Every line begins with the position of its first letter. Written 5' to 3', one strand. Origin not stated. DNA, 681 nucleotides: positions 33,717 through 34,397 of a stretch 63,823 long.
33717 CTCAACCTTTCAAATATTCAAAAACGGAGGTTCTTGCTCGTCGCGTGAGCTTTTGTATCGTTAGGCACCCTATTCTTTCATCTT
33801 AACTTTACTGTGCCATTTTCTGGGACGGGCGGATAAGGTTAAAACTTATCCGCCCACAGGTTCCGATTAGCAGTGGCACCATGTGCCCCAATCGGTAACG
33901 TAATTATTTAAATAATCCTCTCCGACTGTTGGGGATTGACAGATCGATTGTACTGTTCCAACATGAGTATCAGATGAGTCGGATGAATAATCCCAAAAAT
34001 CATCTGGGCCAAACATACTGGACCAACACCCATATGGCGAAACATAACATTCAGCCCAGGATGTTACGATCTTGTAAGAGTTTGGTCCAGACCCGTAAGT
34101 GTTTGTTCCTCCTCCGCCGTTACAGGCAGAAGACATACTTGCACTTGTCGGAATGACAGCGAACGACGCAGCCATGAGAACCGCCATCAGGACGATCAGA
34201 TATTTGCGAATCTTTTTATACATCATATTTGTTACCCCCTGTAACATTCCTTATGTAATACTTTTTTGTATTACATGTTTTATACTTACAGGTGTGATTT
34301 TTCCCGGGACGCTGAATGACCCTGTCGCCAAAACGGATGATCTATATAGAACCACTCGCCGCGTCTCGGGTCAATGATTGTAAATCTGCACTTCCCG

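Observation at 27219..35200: Low-GC island: secreted Cys-rich protein, RCC1 lipoprotein, lipocalin lipoprotein, two FtsX-like permeases and an ATPase (candidate uncharacterised bacteriocin/immunity or envelope system)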

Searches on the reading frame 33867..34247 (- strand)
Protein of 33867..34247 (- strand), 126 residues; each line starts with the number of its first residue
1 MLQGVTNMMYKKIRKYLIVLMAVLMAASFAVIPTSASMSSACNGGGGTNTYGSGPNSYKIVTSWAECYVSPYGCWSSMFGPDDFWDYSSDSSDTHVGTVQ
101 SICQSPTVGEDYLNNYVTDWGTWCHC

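Call 3: search_protein_families(library=pfam, proteins=[window:33867-34247:-], max_evalue=0.1)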
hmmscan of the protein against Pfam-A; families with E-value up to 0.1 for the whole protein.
window:33867-34247:- (126 aa): 0 families

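Call 4: search_protein_families(library=ncbifam, proteins=[window:33867-34247:-], max_evalue=0.1)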
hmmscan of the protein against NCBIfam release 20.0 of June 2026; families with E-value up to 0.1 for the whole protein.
window:33867-34247:- (126 aa): 0 families

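Call 22: find_homologous_proteins(query=window:33867-34226:-, max_evalue=10)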
Query window:33867-34226:- (119 aa): 2 proteins with E <= 10 among 50 candidates.
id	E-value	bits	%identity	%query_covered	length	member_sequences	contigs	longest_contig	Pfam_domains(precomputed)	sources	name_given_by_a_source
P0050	2.5e-77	275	100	100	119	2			-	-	-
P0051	7.1e-9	54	53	57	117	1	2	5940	-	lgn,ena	-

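Call 83: search_protein_families(library=padloc, proteins=[window:33867-34226:-], max_evalue=0.001)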
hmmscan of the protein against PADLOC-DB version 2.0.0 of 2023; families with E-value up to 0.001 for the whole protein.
window:33867-34226:- (119 aa): 0 families
